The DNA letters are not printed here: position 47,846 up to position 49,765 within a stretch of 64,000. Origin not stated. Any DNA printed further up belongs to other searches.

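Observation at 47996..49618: Sigma-54 enhancer-binding protein with non-canonical N-terminal domain and two C-terminal HTH segments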

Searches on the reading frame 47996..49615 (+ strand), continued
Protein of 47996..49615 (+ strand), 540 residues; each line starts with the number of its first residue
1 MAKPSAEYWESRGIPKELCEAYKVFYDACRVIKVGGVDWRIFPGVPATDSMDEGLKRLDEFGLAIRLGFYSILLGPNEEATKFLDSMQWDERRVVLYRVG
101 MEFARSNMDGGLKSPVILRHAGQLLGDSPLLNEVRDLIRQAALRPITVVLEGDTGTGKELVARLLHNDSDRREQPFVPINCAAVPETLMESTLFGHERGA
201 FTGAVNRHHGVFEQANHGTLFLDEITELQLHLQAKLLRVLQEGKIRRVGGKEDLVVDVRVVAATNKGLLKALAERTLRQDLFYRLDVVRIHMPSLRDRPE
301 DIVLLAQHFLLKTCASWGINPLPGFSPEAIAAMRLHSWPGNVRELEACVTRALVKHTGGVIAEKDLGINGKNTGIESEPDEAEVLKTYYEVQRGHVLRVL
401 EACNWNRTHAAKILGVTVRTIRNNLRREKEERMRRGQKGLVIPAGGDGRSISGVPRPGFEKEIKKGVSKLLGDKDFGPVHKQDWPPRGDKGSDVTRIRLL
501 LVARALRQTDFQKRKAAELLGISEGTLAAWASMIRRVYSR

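Call 10: find_homologous_proteins(query=window:47996-49615:+, max_evalue=1e-10)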
Query window:47996-49615:+ (540 aa): 8000 proteins with E <= 1e-10 among 8000 candidates; the best 120 are listed.
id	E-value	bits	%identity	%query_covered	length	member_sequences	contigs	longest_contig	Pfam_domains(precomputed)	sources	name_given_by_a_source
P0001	0.0e+0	1227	100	100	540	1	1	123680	PF00158.33,PF13384.13,PF25601.2,PF02954.26,PF14532.13,PF07728.21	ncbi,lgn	-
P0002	3.4e-113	397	-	-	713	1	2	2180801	PF13173.13,PF20030.6,PF13604.13,PF00004.36,PF14532.13,PF07728.21,PF00072.31,PF13191.13,PF01695.24,PF00158.33,PF25601.2,PF02954.26,PF01078.28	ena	-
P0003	4.1e-83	298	48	56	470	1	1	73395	PF00158.33,PF07724.21,PF25601.2,PF02954.26,PF07726.18,PF00004.36,PF14532.13,PF07728.21,PF00072.31,PF13191.13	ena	-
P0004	4.9e-83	298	50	56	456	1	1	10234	PF00158.33,PF07724.21,PF25601.2,PF02954.26,PF00004.36,PF14532.13,PF07728.21,PF00072.31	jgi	jgi:DNA-binding NtrC family response regulator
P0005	1.7e-82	296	44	70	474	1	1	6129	PF00158.33,PF25601.2,PF02954.26,PF00004.36,PF14532.13,PF07728.21,PF00072.31,PF13191.13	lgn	-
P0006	1.8e-81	293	50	55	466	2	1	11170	PF00158.33,PF25601.2,PF02954.26,PF14532.13,PF07728.21,PF00072.31,PF01078.28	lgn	-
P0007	2.9e-81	292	50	55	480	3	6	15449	PF00158.33,PF25601.2,PF02954.26,PF00004.36,PF14532.13,PF07728.21,PF00072.31,PF01078.28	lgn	-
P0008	3.9e-81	292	45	66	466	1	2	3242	PF00158.33,PF25601.2,PF02954.26,PF14532.13,PF07728.21,PF00072.31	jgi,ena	jgi:DNA-binding NtrC family response regulator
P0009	8.5e-81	290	49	55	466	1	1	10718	PF00158.33,PF25601.2,PF02954.26,PF14532.13,PF07728.21,PF00072.31,PF01078.28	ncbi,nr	ncbi:MAG: sigma-54-dependent Fis family transcriptional regulator [Nitrospirae bacterium]|nr:sigma-5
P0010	9.3e-81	290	45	66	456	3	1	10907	PF00158.33,PF07724.21,PF25601.2,PF02954.26,PF00004.36,PF14532.13,PF07728.21,PF00072.31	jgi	jgi:DNA-binding NtrC family response regulator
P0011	1.4e-80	290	50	55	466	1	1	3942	PF00158.33,PF25601.2,PF02954.26,PF00004.36,PF14532.13,PF07728.21,PF00072.31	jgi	-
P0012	1.9e-80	289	50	55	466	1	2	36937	PF00158.33,PF25601.2,PF02954.26,PF00004.36,PF14532.13,PF07728.21,PF00072.31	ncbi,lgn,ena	-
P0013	1.9e-80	289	50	55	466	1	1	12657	PF00158.33,PF25601.2,PF02954.26,PF00004.36,PF14532.13,PF07728.21,PF00072.31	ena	-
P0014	2.0e-80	289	45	66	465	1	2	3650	PF00158.33,PF25601.2,PF02954.26,PF14532.13,PF07728.21,PF00072.31,PF01078.28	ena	-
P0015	2.1e-80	289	49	55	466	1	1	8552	PF00158.33,PF25601.2,PF02954.26,PF00004.36,PF14532.13,PF07728.21,PF00072.31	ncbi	-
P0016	3.5e-80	288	49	55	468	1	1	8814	PF00158.33,PF25601.2,PF02954.26,PF14532.13,PF07728.21,PF00072.31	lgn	-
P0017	3.6e-80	288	50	55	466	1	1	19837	PF00158.33,PF25601.2,PF02954.26,PF00004.36,PF14532.13,PF07728.21,PF00072.31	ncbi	-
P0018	3.7e-80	288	50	55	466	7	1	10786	PF00158.33,PF25601.2,PF02954.26,PF00004.36,PF14532.13,PF07728.21,PF00072.31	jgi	jgi:DNA-binding NtrC family response regulator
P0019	3.8e-80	288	50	55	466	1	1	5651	PF00158.33,PF25601.2,PF02954.26,PF00004.36,PF14532.13,PF07728.21,PF00072.31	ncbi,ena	-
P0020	4.2e-80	288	45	56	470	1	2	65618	PF00158.33,PF07724.21,PF25601.2,PF02954.26,PF07726.18,PF00004.36,PF14532.13,PF07728.21,PF00072.31,PF13191.13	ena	-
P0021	4.5e-80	288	49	56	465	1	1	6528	PF00158.33,PF25601.2,PF02954.26,PF14532.13,PF07728.21,PF00072.31,PF01078.28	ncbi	ncbi:MAG: sigma-54-dependent transcriptional regulator [Nitrospiraceae bacterium]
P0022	5.0e-80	288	49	55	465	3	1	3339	PF00158.33,PF25601.2,PF02954.26,PF14532.13,PF07728.21,PF00072.31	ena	-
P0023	5.4e-80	288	45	56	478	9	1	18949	PF00158.33,PF07724.21,PF25601.2,PF02954.26,PF07726.18,PF00004.36,PF14532.13,PF07728.21,PF00072.31,PF13191.13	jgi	jgi:DNA-binding NtrC family response regulator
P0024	6.1e-80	288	45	66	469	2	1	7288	PF00158.33,PF25601.2,PF02954.26,PF00004.36,PF14532.13,PF07728.21,PF00072.31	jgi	jgi:DNA-binding NtrC family response regulator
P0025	7.5e-80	287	45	56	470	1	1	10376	PF00158.33,PF07724.21,PF25601.2,PF02954.26,PF07726.18,PF00004.36,PF14532.13,PF07728.21,PF00072.31,PF13191.13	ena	-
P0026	7.9e-80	287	51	55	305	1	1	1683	PF00158.33,PF07724.21,PF25601.2,PF02954.26,PF00004.36,PF14532.13,PF07728.21,PF01078.28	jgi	jgi:transcriptional regulator with PAS, ATPase and Fis domain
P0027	8.1e-80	287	50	55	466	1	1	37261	PF00158.33,PF25601.2,PF02954.26,PF00004.36,PF14532.13,PF07728.21,PF00072.31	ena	-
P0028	8.5e-80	287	46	56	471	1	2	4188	PF00158.33,PF07724.21,PF25601.2,PF02954.26,PF07726.18,PF00004.36,PF14532.13,PF07728.21,PF00072.31,PF13191.13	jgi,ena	jgi:DNA-binding NtrC family response regulator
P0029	8.5e-80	287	43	69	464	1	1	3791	PF00158.33,PF25601.2,PF02954.26,PF00004.36,PF14532.13,PF07728.21,PF00072.31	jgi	jgi:two-component system, NtrC family, response regulator AtoC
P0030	8.5e-80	287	48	60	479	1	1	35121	PF00158.33,PF25601.2,PF02954.26,PF00004.36,PF14532.13,PF07728.21,PF00072.31,PF01078.28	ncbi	-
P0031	9.7e-80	287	49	57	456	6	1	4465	PF00158.33,PF25601.2,PF02954.26,PF00004.36,PF14532.13,PF07728.21,PF00072.31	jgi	jgi:two-component system response regulator FlrC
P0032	9.8e-80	287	51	51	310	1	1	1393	PF00158.33,PF25601.2,PF02954.26,PF14532.13,PF07728.21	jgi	jgi:two-component system response regulator AtoC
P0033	1.0e-79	287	43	69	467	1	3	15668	PF00158.33,PF25601.2,PF02954.26,PF00004.36,PF14532.13,PF07728.21,PF00072.31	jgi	jgi:two-component system response regulator AtoC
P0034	1.2e-79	287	45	66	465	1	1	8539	PF00158.33,PF25601.2,PF02954.26,PF14532.13,PF07728.21,PF00072.31,PF01078.28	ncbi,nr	ncbi:MAG: sigma-54-dependent Fis family transcriptional regulator [Nitrospirota bacterium]|nr:sigma-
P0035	1.2e-79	287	43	68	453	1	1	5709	PF00158.33,PF07724.21,PF25601.2,PF02954.26,PF00004.36,PF14532.13,PF07728.21,PF00072.31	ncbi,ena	ncbi:MAG: sigma-54 dependent transcriptional regulator [Nitrospinota bacterium]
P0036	1.3e-79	287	45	66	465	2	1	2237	PF00158.33,PF25601.2,PF02954.26,PF14532.13,PF07728.21,PF00072.31,PF01078.28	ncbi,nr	ncbi:MAG: sigma-54-dependent Fis family transcriptional regulator [Nitrospirota bacterium]|nr:sigma-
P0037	1.5e-79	286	50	55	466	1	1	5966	PF00158.33,PF25601.2,PF02954.26,PF00004.36,PF14532.13,PF07728.21,PF00072.31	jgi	-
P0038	1.6e-79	286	48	55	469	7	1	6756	PF00158.33,PF25601.2,PF02954.26,PF00004.36,PF14532.13,PF07728.21,PF00072.31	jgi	jgi:two-component system response regulator AtoC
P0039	2.3e-79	286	50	55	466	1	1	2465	PF00158.33,PF25601.2,PF02954.26,PF00004.36,PF14532.13,PF07728.21,PF00072.31,PF01078.28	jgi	-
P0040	3.1e-79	285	48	55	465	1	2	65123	PF00158.33,PF25601.2,PF02954.26,PF00004.36,PF14532.13,PF07728.21,PF00072.31,PF01078.28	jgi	jgi:DNA-binding NtrC family response regulator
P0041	3.4e-79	285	51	55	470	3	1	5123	PF00158.33,PF25601.2,PF02954.26,PF14532.13,PF07728.21,PF00072.31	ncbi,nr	ncbi:MAG: sigma-54-dependent Fis family transcriptional regulator [Nitrospirae bacterium]|nr:MAG: si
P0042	3.6e-79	285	46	56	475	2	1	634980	PF00158.33,PF07724.21,PF25601.2,PF02954.26,PF07726.18,PF00004.36,PF14532.13,PF07728.21,PF00072.31,PF13191.13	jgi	jgi:DNA-binding NtrC family response regulator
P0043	3.7e-79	285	45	66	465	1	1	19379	PF00158.33,PF25601.2,PF02954.26,PF14532.13,PF07728.21,PF00072.31,PF01078.28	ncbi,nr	ncbi:MAG: sigma-54-dependent Fis family transcriptional regulator [Nitrospirota bacterium]|nr:sigma-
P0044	4.2e-79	285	47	59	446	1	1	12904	PF00158.33,PF25601.2,PF02954.26,PF07726.18,PF18024.8,PF14532.13,PF07728.21,PF00072.31,PF13191.13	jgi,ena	-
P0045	4.4e-79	285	44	67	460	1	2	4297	PF00158.33,PF07724.21,PF25601.2,PF02954.26,PF00004.36,PF14532.13,PF07728.21,PF00072.31,PF01078.28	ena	-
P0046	4.6e-79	285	45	56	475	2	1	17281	PF00158.33,PF07724.21,PF25601.2,PF02954.26,PF07726.18,PF00004.36,PF14532.13,PF07728.21,PF00072.31,PF13191.13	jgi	jgi:DNA-binding NtrC family response regulator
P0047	4.8e-79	285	46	66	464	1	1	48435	PF00158.33,PF25601.2,PF02954.26,PF00004.36,PF14532.13,PF07728.21,PF00072.31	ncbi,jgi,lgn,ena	jgi:DNA-binding NtrC family response regulator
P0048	7.0e-79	284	46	56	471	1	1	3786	PF00158.33,PF07724.21,PF25601.2,PF02954.26,PF07726.18,PF00004.36,PF14532.13,PF07728.21,PF00072.31,PF13191.13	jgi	jgi:DNA-binding NtrC family response regulator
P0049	7.7e-79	284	44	72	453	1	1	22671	PF00158.33,PF07724.21,PF25601.2,PF02954.26,PF14532.13,PF07728.21,PF00072.31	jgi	jgi:DNA-binding NtrC family response regulator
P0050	1.2e-78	283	42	68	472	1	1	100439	PF00158.33,PF07724.21,PF25601.2,PF02954.26,PF00004.36,PF14532.13,PF07728.21,PF00072.31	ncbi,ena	-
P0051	1.2e-78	283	42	68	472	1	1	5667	PF00158.33,PF07724.21,PF25601.2,PF02954.26,PF00004.36,PF14532.13,PF07728.21,PF00072.31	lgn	-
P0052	1.3e-78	283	45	72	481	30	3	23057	PF00158.33,PF25601.2,PF02954.26,PF14532.13,PF07728.21,PF00072.31,PF13191.13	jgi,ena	jgi:DNA-binding NtrC family response regulator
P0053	1.4e-78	283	50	56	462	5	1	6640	PF00158.33,PF25601.2,PF02954.26,PF00004.36,PF14532.13,PF07728.21,PF00072.31,PF01078.28,PF13191.13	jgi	jgi:two-component system, NtrC family, response regulator PilR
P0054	1.5e-78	283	48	56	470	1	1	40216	PF00158.33,PF07724.21,PF25601.2,PF02954.26,PF00004.36,PF14532.13,PF07728.21,PF00072.31,PF01078.28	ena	-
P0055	1.8e-78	283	49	56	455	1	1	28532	PF00158.33,PF25601.2,PF02954.26,PF18024.8,PF14532.13,PF07728.21,PF00072.31,PF01078.28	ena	-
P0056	2.2e-78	282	49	56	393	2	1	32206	PF00158.33,PF07724.21,PF25601.2,PF02954.26,PF00004.36,PF14532.13,PF07728.21,PF00072.31,PF01078.28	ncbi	-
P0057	2.3e-78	282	49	56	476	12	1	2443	PF00158.33,PF25601.2,PF02954.26,PF00004.36,PF14532.13,PF07728.21,PF00072.31,PF01078.28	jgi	jgi:DNA-binding NtrC family response regulator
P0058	2.4e-78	282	45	56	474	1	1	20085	PF00158.33,PF07724.21,PF25601.2,PF02954.26,PF00004.36,PF14532.13,PF07728.21,PF00072.31,PF13191.13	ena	-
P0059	2.4e-78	282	45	56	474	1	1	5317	PF00158.33,PF07724.21,PF25601.2,PF02954.26,PF00004.36,PF14532.13,PF07728.21,PF00072.31,PF13191.13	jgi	-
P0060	2.6e-78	282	44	66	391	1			PF00158.33,PF25601.2,PF02954.26,PF14532.13,PF07728.21,PF00072.31,PF01078.28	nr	nr:sigma-54-dependent Fis family transcriptional regulator [Nitrospirota bacterium]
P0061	2.6e-78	282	49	58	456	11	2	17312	PF00158.33,PF07724.21,PF25601.2,PF02954.26,PF00004.36,PF14532.13,PF07728.21,PF00072.31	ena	-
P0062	3.2e-78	282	45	66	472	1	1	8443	PF00158.33,PF25601.2,PF02954.26,PF00004.36,PF14532.13,PF07728.21,PF00072.31,PF01078.28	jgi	jgi:two-component system response regulator AtoC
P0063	3.2e-78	282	46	56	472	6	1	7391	PF00158.33,PF07724.21,PF25601.2,PF02954.26,PF07726.18,PF00004.36,PF14532.13,PF07728.21,PF00072.31,PF13191.13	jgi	jgi:DNA-binding NtrC family response regulator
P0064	3.4e-78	282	48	55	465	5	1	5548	PF00158.33,PF25601.2,PF02954.26,PF00004.36,PF14532.13,PF07728.21,PF00072.31,PF01078.28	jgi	-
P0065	3.7e-78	282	43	62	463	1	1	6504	PF00158.33,PF07724.21,PF25601.2,PF02954.26,PF14532.13,PF07728.21,PF00072.31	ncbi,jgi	ncbi:MAG: two-component system response regulator AtoC [Myxococcota bacterium]|jgi:two-component sys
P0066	3.7e-78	282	49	57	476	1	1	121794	PF00158.33,PF07724.21,PF25601.2,PF02954.26,PF00004.36,PF14532.13,PF07728.21,PF00072.31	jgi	jgi:DNA-binding NtrC family response regulator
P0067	3.9e-78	282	48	59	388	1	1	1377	PF00158.33,PF13384.13,PF25601.2,PF02954.26,PF00004.36,PF14532.13,PF07728.21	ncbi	-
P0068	5.3e-78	281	46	56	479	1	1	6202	PF00158.33,PF07724.21,PF25601.2,PF02954.26,PF00004.36,PF14532.13,PF07728.21,PF00072.31,PF13191.13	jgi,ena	jgi:DNA-binding NtrC family response regulator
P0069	6.2e-78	281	48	58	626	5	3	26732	PF13185.13,PF00158.33,PF00498.32,PF25601.2,PF01590.33,PF02954.26,PF16697.11,PF13492.13,PF14532.13,PF07728.21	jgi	jgi:transcriptional regulator with GAF, ATPase, and Fis domain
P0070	9.0e-78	280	48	56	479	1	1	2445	PF00158.33,PF25601.2,PF02954.26,PF14532.13,PF07728.21,PF00072.31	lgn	-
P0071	9.4e-78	280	46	57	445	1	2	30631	PF00158.33,PF07724.21,PF25601.2,PF02954.26,PF14532.13,PF07728.21,PF00072.31,PF01078.28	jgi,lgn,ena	-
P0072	1.0e-77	280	49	58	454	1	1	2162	PF00158.33,PF25601.2,PF02954.26,PF18024.8,PF14532.13,PF07728.21,PF00072.31,PF01078.28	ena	-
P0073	1.0e-77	280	44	66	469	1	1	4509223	PF00158.33,PF25601.2,PF02954.26,PF00004.36,PF14532.13,PF07728.21,PF00072.31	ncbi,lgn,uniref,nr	ncbi:Acetoacetate metabolism regulatory protein AtoC [Nitrospira sp. KM1]|uniref:sigma-54-dependent 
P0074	1.1e-77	280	46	58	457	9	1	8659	PF00158.33,PF25601.2,PF02954.26,PF00004.36,PF14532.13,PF07728.21,PF00072.31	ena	-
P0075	1.4e-77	280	45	56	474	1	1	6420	PF00158.33,PF07724.21,PF25601.2,PF02954.26,PF07726.18,PF00004.36,PF14532.13,PF07728.21,PF00072.31,PF01078.28,PF13191.13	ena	-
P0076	1.4e-77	280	45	56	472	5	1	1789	PF00158.33,PF07724.21,PF25601.2,PF02954.26,PF07726.18,PF00004.36,PF14532.13,PF07728.21,PF00072.31,PF13191.13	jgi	-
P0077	1.4e-77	280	49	57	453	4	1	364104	PF00158.33,PF25601.2,PF02954.26,PF14532.13,PF07728.21,PF00072.31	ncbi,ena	-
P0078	1.7e-77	280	44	66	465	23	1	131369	PF00158.33,PF25601.2,PF02954.26,PF14532.13,PF07728.21,PF00072.31,PF01078.28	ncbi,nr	ncbi:MAG: sigma-54-dependent Fis family transcriptional regulator [Nitrospirae bacterium]|nr:MAG: si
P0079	1.7e-77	280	47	57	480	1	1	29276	PF00158.33,PF25601.2,PF02954.26,PF14532.13,PF07728.21,PF00072.31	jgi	jgi:two-component system response regulator HydG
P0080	1.8e-77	279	48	57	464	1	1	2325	PF00158.33,PF25601.2,PF02954.26,PF14532.13,PF07728.21,PF00072.31,PF01078.28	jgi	jgi:DNA-binding NtrC family response regulator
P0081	2.2e-77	279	46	58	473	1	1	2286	PF00158.33,PF07724.21,PF25601.2,PF02954.26,PF23198.2,PF14532.13,PF07728.21,PF00072.31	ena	-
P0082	2.2e-77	279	44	69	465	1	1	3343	PF00158.33,PF25601.2,PF02954.26,PF18024.8,PF14532.13,PF07728.21,PF00072.31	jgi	jgi:DNA-binding NtrC family response regulator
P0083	2.2e-77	279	47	56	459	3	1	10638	PF00158.33,PF07724.21,PF25601.2,PF02954.26,PF00004.36,PF14532.13,PF07728.21,PF00072.31,PF01078.28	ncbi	-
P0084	2.4e-77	279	43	69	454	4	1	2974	PF00158.33,PF25601.2,PF02954.26,PF14532.13,PF00072.31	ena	-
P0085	2.4e-77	279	47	66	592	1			PF00158.33,PF25601.2,PF02954.26,PF14532.13,PF07728.21,PF00072.31,PF13191.13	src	-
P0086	2.8e-77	279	47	57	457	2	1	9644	PF00158.33,PF25601.2,PF02954.26,PF00004.36,PF14532.13,PF07728.21,PF00072.31,PF01078.28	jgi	jgi:two-component system response regulator HydG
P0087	2.9e-77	279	46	58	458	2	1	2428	PF00158.33,PF25601.2,PF02954.26,PF00004.36,PF14532.13,PF07728.21,PF00072.31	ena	-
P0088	2.9e-77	279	48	55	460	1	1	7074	PF00158.33,PF07724.21,PF25601.2,PF02954.26,PF00004.36,PF14532.13,PF07728.21,PF00072.31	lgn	-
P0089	3.0e-77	279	45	56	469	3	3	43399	PF00158.33,PF07724.21,PF25601.2,PF02954.26,PF07726.18,PF00004.36,PF14532.13,PF07728.21,PF00072.31,PF13191.13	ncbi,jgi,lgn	ncbi:MAG: sigma-54 dependent transcriptional regulator [Verrucomicrobiota bacterium]|jgi:DNA-binding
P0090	3.2e-77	279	40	74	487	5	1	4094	PF00158.33,PF07724.21,PF25601.2,PF02954.26,PF14532.13,PF07728.21,PF00072.31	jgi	jgi:two-component system response regulator HydG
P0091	3.9e-77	278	45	56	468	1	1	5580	PF00158.33,PF07724.21,PF25601.2,PF02954.26,PF00004.36,PF14532.13,PF07728.21,PF00072.31,PF13191.13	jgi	jgi:DNA-binding NtrC family response regulator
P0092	4.0e-77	278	47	58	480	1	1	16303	PF00158.33,PF25601.2,PF02954.26,PF14532.13,PF07728.21,PF00072.31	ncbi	-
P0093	4.5e-77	278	48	57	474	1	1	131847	PF00158.33,PF07724.21,PF25601.2,PF02954.26,PF14532.13,PF07728.21,PF00072.31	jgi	jgi:DNA-binding NtrC family response regulator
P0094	4.6e-77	278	48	57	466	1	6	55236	PF00158.33,PF25601.2,PF02954.26,PF18024.8,PF00004.36,PF14532.13,PF07728.21,PF00072.31,PF01078.28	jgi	jgi:DNA-binding NtrC family response regulator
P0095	4.6e-77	278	46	58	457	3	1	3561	PF00158.33,PF25601.2,PF02954.26,PF00004.36,PF14532.13,PF07728.21,PF00072.31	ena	-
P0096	4.9e-77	278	41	67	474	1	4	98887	PF00158.33,PF07724.21,PF25601.2,PF02954.26,PF00004.36,PF14532.13,PF07728.21,PF00072.31,PF13191.13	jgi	jgi:DNA-binding NtrC family response regulator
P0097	5.0e-77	278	44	60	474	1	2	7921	PF00158.33,PF07724.21,PF25601.2,PF02954.26,PF00004.36,PF14532.13,PF07728.21,PF00072.31,PF01078.28,PF13191.13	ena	-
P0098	5.1e-77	278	44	68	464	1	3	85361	PF00158.33,PF07724.21,PF25601.2,PF02954.26,PF14532.13,PF07728.21,PF00072.31,PF01078.28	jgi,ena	jgi:DNA-binding NtrC family response regulator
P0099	5.1e-77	278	48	58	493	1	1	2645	PF00158.33,PF25601.2,PF02954.26,PF14532.13,PF07728.21,PF00072.31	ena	-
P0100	5.5e-77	278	46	57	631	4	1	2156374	PF13188.14,PF00158.33,PF25601.2,PF02954.26,PF14532.13,PF07728.21,PF00072.31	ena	-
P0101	5.7e-77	278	48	58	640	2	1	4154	PF13185.13,PF13492.13,PF00004.36,PF14532.13,PF07728.21,PF00158.33,PF00498.32,PF25601.2,PF01590.33,PF02954.26,PF16697.11,PF01078.28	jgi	jgi:transcriptional regulator with GAF, ATPase, and Fis domain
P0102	5.9e-77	278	41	67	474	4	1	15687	PF00158.33,PF07724.21,PF25601.2,PF02954.26,PF07726.18,PF00004.36,PF14532.13,PF07728.21,PF00072.31,PF01078.28,PF13191.13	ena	-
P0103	6.2e-77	278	48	56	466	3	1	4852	PF00158.33,PF25601.2,PF02954.26,PF00004.36,PF14532.13,PF07728.21,PF00072.31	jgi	-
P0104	6.2e-77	278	45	67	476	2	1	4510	PF00158.33,PF25601.2,PF02954.26,PF18024.8,PF00004.36,PF14532.13,PF07728.21,PF00072.31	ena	-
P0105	6.5e-77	278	44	68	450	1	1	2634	PF00158.33,PF25601.2,PF02954.26,PF14532.13,PF07728.21,PF00072.31,PF01078.28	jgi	jgi:DNA-binding NtrC family response regulator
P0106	7.6e-77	277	49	55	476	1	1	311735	PF00158.33,PF07724.21,PF25601.2,PF02954.26,PF14532.13,PF07728.21,PF00072.31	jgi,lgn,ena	-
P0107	7.6e-77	277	49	56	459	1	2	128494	PF00158.33,PF25601.2,PF02954.26,PF00004.36,PF14532.13,PF07728.21,PF00072.31,PF01078.28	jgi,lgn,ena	-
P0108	8.0e-77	277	45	58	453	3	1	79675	PF00158.33,PF25601.2,PF02954.26,PF14532.13,PF07728.21,PF00072.31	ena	-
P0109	8.0e-77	277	50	56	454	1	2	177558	PF00158.33,PF25601.2,PF02954.26,PF18024.8,PF14532.13,PF07728.21,PF00072.31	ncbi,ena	-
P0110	8.2e-77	277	46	57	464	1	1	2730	PF00158.33,PF25601.2,PF02954.26,PF14532.13,PF07728.21,PF00072.31,PF01078.28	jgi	jgi:DNA-binding NtrC family response regulator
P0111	1.0e-76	277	48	59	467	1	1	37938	PF00158.33,PF13384.13,PF25601.2,PF02954.26,PF00004.36,PF14532.13,PF07728.21,PF00072.31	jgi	jgi:DNA-binding NtrC family response regulator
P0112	1.0e-76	277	48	58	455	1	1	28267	PF00158.33,PF25601.2,PF02954.26,PF14532.13,PF07728.21,PF00072.31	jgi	jgi:DNA-binding NtrC family response regulator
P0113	1.0e-76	277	48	55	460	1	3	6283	PF00158.33,PF07724.21,PF25601.2,PF02954.26,PF00004.36,PF14532.13,PF07728.21,PF00072.31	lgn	-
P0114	1.1e-76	277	50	56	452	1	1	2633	PF00158.33,PF25601.2,PF02954.26,PF18024.8,PF00004.36,PF14532.13,PF07728.21,PF00072.31,PF01078.28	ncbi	-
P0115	1.1e-76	277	45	58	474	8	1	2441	PF00158.33,PF25601.2,PF02954.26,PF14532.13,PF07728.21,PF00072.31,PF20161.6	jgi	jgi:two-component system response regulator HydG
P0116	1.1e-76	277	40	75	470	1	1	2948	PF00158.33,PF25601.2,PF02954.26,PF00004.36,PF14532.13,PF07728.21,PF00072.31,PF13191.13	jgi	jgi:DNA-binding NtrC family response regulator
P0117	1.1e-76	277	48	55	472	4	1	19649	PF00158.33,PF25601.2,PF02954.26,PF14532.13,PF07728.21,PF00072.31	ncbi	-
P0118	1.2e-76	277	42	64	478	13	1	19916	PF00158.33,PF07724.21,PF25601.2,PF02954.26,PF07726.18,PF00004.36,PF14532.13,PF07728.21,PF00072.31,PF13191.13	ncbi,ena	-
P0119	1.2e-76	277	48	56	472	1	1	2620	PF00158.33,PF25601.2,PF02954.26,PF00004.36,PF14532.13,PF07728.21,PF00072.31,PF13191.13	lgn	-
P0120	1.2e-76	277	47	58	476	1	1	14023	PF00158.33,PF25601.2,PF02954.26,PF14532.13,PF07728.21,PF00072.31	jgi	jgi:two-component system response regulator HydG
